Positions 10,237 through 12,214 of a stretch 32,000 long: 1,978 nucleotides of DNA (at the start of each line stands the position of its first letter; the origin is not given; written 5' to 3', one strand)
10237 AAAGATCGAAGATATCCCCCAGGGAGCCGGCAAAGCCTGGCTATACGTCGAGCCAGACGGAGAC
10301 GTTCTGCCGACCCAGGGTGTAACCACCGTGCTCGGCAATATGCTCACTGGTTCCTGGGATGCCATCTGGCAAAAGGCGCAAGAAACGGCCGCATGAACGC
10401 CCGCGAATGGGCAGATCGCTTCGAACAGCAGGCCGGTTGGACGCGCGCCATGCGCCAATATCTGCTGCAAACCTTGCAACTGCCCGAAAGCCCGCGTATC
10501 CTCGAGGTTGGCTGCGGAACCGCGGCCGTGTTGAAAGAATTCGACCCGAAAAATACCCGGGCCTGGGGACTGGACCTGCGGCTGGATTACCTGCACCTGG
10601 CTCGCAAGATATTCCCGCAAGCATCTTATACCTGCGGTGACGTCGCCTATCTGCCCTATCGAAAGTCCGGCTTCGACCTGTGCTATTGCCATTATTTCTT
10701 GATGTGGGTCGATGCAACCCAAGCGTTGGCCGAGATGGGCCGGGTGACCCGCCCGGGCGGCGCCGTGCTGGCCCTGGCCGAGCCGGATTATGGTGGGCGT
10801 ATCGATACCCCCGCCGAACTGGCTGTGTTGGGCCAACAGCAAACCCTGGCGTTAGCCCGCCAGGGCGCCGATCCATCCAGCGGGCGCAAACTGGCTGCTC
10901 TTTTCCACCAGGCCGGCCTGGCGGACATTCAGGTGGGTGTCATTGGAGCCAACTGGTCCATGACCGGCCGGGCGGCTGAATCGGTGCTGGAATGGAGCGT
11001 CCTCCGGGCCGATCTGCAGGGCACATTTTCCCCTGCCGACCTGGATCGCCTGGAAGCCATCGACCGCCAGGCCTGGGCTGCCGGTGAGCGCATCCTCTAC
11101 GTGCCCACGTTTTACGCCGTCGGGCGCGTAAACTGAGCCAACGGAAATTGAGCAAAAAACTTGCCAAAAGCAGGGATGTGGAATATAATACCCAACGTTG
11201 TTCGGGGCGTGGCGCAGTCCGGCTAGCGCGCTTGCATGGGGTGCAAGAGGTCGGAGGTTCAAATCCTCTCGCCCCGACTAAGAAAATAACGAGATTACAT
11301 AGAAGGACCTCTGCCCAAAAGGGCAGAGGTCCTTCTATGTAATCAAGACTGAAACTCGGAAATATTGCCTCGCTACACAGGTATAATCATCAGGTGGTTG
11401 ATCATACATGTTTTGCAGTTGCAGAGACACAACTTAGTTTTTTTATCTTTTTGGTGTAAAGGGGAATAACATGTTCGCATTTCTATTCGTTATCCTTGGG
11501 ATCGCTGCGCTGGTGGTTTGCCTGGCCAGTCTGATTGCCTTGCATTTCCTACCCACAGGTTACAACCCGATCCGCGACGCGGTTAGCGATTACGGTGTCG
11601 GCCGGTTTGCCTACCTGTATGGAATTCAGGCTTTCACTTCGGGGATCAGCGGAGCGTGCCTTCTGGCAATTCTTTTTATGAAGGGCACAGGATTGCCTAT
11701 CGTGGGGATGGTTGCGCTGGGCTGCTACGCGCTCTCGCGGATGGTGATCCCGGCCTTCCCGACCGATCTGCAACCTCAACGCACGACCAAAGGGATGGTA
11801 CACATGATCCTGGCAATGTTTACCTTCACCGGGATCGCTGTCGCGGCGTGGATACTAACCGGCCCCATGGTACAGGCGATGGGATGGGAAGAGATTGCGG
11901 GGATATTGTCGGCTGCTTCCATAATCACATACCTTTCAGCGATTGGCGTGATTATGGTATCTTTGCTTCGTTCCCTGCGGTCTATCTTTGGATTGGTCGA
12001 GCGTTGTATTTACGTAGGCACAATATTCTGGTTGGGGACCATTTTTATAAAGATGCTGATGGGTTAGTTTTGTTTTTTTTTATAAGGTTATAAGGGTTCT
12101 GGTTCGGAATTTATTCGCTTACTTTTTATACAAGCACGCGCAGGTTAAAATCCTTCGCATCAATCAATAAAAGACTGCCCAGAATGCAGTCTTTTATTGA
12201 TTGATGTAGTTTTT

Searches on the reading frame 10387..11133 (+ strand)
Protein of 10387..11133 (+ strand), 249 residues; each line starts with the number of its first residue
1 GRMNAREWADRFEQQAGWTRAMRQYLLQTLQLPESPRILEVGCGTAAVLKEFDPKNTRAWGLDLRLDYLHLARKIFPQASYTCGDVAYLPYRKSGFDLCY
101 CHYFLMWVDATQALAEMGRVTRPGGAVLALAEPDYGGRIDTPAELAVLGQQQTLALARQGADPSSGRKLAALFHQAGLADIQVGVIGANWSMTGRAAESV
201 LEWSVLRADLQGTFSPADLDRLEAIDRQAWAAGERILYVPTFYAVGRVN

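Call 3: search_protein_families(library=pfam, proteins=[window:10387-11133:+], max_evalue=0.01)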
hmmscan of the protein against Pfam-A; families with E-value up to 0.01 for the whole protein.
window:10387-11133:+ (249 aa): 6 families
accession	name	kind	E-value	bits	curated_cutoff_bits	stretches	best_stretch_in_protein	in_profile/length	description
PF08241.18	Methyltransf_11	-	6.1e-16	59.3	21.2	1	39-128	1-94/95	Methyltransferase domain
PF13649.12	Methyltransf_25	-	1.4e-14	55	27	1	38-125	1-97/97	Methyltransferase domain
PF13489.12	Methyltransf_23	-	1.7e-08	34.8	27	1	20-182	7-163/164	Methyltransferase domain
PF08242.18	Methyltransf_12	-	2.1e-08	35.2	30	1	39-126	1-97/98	Methyltransferase domain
PF13847.12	Methyltransf_31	-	6.1e-05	23.2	27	1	37-129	6-109/145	Methyltransferase domain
PF01209.24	Ubie_methyltran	-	0.00064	19.6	20.1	1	34-130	47-152/233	ubiE/COQ5 methyltransferase family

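Call 4: search_protein_families(library=ncbifam, proteins=[window:10387-11133:+], max_evalue=0.01)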
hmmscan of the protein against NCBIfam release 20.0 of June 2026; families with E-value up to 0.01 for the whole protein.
window:10387-11133:+ (249 aa): 20 families
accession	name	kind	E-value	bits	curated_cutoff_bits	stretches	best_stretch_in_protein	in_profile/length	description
TIGR02072.1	BioC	equivalog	6.8e-15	55.5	184.95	1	10-128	7-131/244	malonyl-ACP O-methyltransferase BioC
NF007610.0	PRK10258.1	equivalog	6.9e-15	55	342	1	9-127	17-136/251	malonyl-ACP O-methyltransferase BioC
NF045667.1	MTase_DVU1556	equivalog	5.5e-14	52.1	155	1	24-128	12-118/213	DVU_1556 family methyltransferase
NF001241.0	PRK00216.1-2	equivalog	2.6e-12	46.9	327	1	17-128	34-146/231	demethylmenaquinone methyltransferase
TIGR01934.1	MenG_MenH_UbiE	subfamily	1.2e-09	37.8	158.35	1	17-130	22-142/223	ubiquinone/menaquinone biosynthesis methyltransferase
NF001244.0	PRK00216.1-5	equivalog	6.4e-08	32.2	216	1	18-130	32-154/236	bifunctional demethylmenaquinone methyltransferase/2-methoxy-6-polyprenyl-1,4-benzoquinol methylase UbiE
NF001243.0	PRK00216.1-4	equivalog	1.2e-07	31.3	235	1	20-130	33-152/237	demethylmenaquinone methyltransferase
TIGR02752.1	MenG_heptapren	equivalog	5e-07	29.5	419.85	1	21-130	32-150/231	demethylmenaquinone methyltransferase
NF002463.0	PRK01683.1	equivalog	6.1e-05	22.7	297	1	18-135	16-133/258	trans-aconitate 2-methyltransferase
NF043040.1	corrin_prot_MT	hypoth_equivalog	0.00016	21.2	180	1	19-79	27-86/216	corrinoid protein-associated methyltransferase CpaM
NF045825.1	FAmtase_mtf2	equivalog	0.00029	20.2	400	1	36-128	60-157/248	fatty-acid O-methyltransferase Mtf2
NF040539.1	AST_met_ArsM_2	exception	0.00035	20.5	240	1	17-127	43-161/262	putative arsinothricin biosynthesis methyltransferase ArsM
NF047649.1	MTase_UXPK_star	exception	0.0004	19.5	460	1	38-128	81-180/283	methyltransferase/UXPK-star double selenoprotein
NF004452.0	PRK05785.1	equivalog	0.0008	18.9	207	1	12-134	31-150/228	hypothetical protein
NF001240.0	PRK00216.1-1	equivalog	0.0011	18.1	378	1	17-130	46-169/251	bifunctional demethylmenaquinone methyltransferase/2-methoxy-6-polyprenyl-1,4-benzoquinol methylase UbiE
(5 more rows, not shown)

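Call 71: search_protein_families(library=padloc, proteins=[window:10387-11133:+], max_evalue=0.001)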
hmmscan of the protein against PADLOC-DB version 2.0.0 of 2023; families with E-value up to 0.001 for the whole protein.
window:10387-11133:+ (249 aa): 1 family
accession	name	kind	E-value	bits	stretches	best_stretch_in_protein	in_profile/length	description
PDLC04134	mad2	-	2.6e-10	37.7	1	19-136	276-400/492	mads_2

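Call 72: search_solved_structures(query=window:10387-11133:+, max_evalue=0.001)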
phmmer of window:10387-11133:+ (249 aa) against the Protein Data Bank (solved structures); distinct sequences matched with E-value up to 0.001: 12.
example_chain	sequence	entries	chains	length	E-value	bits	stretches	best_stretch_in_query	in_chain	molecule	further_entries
6uak_A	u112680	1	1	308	2.5e-09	40.3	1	33-131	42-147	SAM dependent methyltransferase LahSB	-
5gm1_A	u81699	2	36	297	5e-07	32.8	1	23-131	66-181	O-methylransferase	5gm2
3bus_A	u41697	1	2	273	4.9e-05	26.3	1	25-130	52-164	Methyltransferase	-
8ys9_A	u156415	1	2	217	6.7e-05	25.8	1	6-132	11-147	Phosphatidylethanolamine N-methyltransferase/phosphatidyl-N-methylethanolamine N-methyltra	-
6uk5_A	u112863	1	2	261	0.00012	25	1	32-127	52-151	CalS10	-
2gs9_A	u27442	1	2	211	0.00021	24.2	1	30-129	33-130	Hypothetical protein TT1324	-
3mgg_A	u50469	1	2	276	0.00022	24.1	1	24-182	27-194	Methyltransferase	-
9w6x_A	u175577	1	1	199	0.00032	23.6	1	33-127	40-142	YtkW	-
3ccf_A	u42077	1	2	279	0.00049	23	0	23-137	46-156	Cyclopropane-fatty-acyl-phospholipid synthase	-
3bxo_A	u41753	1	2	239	0.00053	22.8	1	31-128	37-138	N,N-dimethyltransferase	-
4pne_A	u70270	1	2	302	0.0006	22.7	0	25-130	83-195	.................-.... protein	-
3e8s_A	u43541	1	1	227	0.00082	22.2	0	3-128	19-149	Putative SAM Dependent Methyltransferase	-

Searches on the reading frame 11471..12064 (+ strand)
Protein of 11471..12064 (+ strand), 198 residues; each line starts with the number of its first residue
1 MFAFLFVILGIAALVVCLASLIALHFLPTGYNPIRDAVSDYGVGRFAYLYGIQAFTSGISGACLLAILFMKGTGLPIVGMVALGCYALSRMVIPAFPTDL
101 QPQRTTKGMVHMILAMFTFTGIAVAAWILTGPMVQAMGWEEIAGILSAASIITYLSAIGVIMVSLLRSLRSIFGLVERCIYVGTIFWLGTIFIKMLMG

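Call 3: search_protein_families(library=pfam, proteins=[window:11471-12064:+], max_evalue=0.01)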
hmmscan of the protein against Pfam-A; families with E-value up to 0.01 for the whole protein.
window:11471-12064:+ (198 aa): 1 family
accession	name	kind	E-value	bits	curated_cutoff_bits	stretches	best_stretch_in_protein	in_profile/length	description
PF06197.19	DUF998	-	5.2e-20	72.3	30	1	11-191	1-181/184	Protein of unknown function (DUF998)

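Call 4: search_protein_families(library=ncbifam, proteins=[window:11471-12064:+], max_evalue=0.01)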
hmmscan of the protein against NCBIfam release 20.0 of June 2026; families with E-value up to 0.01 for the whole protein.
window:11471-12064:+ (198 aa): 0 families
